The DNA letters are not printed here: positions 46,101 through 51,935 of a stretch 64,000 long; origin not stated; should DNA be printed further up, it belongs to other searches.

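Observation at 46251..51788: Stand-alone double-lipase / caspase-like (CHAT) / helical-sensor giant: candidate one-gene proteolytic defence or cell-death system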

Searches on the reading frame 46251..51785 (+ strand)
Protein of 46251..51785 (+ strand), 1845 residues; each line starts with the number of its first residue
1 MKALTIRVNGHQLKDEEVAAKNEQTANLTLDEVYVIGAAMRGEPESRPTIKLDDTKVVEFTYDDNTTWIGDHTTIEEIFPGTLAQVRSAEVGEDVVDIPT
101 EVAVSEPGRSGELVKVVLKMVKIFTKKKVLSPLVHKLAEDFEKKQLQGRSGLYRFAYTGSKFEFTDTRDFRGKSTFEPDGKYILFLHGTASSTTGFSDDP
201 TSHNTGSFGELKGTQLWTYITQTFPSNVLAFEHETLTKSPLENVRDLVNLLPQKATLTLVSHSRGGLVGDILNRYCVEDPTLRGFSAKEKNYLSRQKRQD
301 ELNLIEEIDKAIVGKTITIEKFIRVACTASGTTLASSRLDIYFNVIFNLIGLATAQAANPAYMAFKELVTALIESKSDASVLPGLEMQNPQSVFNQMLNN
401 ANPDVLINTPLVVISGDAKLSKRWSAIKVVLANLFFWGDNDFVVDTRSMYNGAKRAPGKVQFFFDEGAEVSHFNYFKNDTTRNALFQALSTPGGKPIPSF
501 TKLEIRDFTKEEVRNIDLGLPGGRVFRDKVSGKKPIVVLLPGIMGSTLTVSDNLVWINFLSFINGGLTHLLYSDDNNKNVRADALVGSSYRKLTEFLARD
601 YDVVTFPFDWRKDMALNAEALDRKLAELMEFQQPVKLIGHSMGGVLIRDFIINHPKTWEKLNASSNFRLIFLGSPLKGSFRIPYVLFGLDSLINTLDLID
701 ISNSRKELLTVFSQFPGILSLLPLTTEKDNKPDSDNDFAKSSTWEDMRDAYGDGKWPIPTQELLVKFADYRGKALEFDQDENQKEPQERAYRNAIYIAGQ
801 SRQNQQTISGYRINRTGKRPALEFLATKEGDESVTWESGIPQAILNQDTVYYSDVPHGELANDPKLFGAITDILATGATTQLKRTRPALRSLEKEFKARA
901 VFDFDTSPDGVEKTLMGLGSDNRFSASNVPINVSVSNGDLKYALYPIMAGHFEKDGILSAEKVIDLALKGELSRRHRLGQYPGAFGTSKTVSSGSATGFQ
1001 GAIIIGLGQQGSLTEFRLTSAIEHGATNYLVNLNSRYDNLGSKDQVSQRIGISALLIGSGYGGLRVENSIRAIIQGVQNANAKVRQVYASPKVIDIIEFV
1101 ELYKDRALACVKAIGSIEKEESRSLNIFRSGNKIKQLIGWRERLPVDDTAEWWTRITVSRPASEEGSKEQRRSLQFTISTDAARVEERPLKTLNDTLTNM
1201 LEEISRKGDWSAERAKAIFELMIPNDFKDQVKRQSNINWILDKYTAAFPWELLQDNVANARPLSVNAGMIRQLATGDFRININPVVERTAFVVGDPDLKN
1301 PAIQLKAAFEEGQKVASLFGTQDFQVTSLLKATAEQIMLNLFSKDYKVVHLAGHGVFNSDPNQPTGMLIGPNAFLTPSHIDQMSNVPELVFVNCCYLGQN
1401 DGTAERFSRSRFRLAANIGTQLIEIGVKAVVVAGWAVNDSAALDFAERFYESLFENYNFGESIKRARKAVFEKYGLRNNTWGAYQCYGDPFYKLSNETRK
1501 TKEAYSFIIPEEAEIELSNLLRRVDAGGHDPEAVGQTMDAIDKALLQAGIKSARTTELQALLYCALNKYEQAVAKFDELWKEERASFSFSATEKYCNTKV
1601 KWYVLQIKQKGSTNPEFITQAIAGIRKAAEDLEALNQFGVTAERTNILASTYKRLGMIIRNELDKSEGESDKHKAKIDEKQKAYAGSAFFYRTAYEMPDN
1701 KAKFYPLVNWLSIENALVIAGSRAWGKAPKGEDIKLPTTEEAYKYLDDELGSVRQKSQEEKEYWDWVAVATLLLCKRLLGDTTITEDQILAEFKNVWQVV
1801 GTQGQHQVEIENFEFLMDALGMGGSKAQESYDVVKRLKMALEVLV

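Call 5: search_protein_families(library=pfam, proteins=[window:46251-51785:+], max_evalue=1)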
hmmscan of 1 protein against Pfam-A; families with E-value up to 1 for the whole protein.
window:46251-51785:+ (1845 aa): 13 families
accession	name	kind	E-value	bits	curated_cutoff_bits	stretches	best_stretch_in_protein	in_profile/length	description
PF24096.1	DUF7379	-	2.6e-25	89.9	33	3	183-272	1-87/191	Domain of unknown function (DUF7379)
PF12770.12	CHAT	-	1.6e-24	87.3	24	1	1214-1489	3-289/289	CHAT domain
PF02450.21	LCAT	-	1.9e-08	34.4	21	1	599-733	83-204/392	Lecithin:cholesterol acyltransferase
PF20308.4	TPR-S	-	7.1e-06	27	27.6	1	1569-1712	2-100/102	Tetratricopeptide Repeats-Sensor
PF02789.23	Peptidase_M17_N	-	0.00079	19.8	23.4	1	952-1026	5-79/129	Cytosol aminopeptidase family, N-terminal domain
PF07819.20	PGAP1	-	0.002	18.3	24.3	1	631-676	89-129/233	PGAP1-like alpha/beta domain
PF12697.13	Abhydrolase_6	-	0.0036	18.4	26.3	0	588-674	12-93/217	Alpha/beta hydrolase family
PF12146.15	Hydrolase_4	-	0.0038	17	27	1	632-661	75-104/239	Serine aminopeptidase, S33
PF02089.21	Palm_thioest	-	0.0074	16.5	26.8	1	619-685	59-119/254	Palmitoyl protein thioesterase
PF00561.26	Abhydrolase_1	-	0.022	14.8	25.8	0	624-655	61-91/245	alpha/beta hydrolase fold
PF10834.13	DUF2560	-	0.047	14.3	25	0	1609-1633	46-70/72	Protein of unknown function (DUF2560)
PF00975.26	Thioesterase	-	0.061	14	26.4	1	588-646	14-79/226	Thioesterase domain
PF16528.11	Exo84_C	-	0.083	13.1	32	1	1539-1633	105-198/205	Exocyst component 84 C-terminal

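Call 6: search_protein_families(library=padloc, proteins=[window:46251-51785:+], max_evalue=1)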
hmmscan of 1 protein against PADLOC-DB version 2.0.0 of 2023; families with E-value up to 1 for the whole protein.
window:46251-51785:+ (1845 aa): 0 families

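Call 7: search_protein_families(library=ncbifam, proteins=[window:46251-51785:+], max_evalue=1)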
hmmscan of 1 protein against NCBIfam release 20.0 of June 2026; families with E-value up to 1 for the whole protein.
window:46251-51785:+ (1845 aa): 1 family
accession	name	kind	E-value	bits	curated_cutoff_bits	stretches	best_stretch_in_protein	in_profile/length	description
NF045509.1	CellDiv_HetF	equivalog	0.07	11.4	1200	1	1299-1483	184-370/836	cell division protein HetF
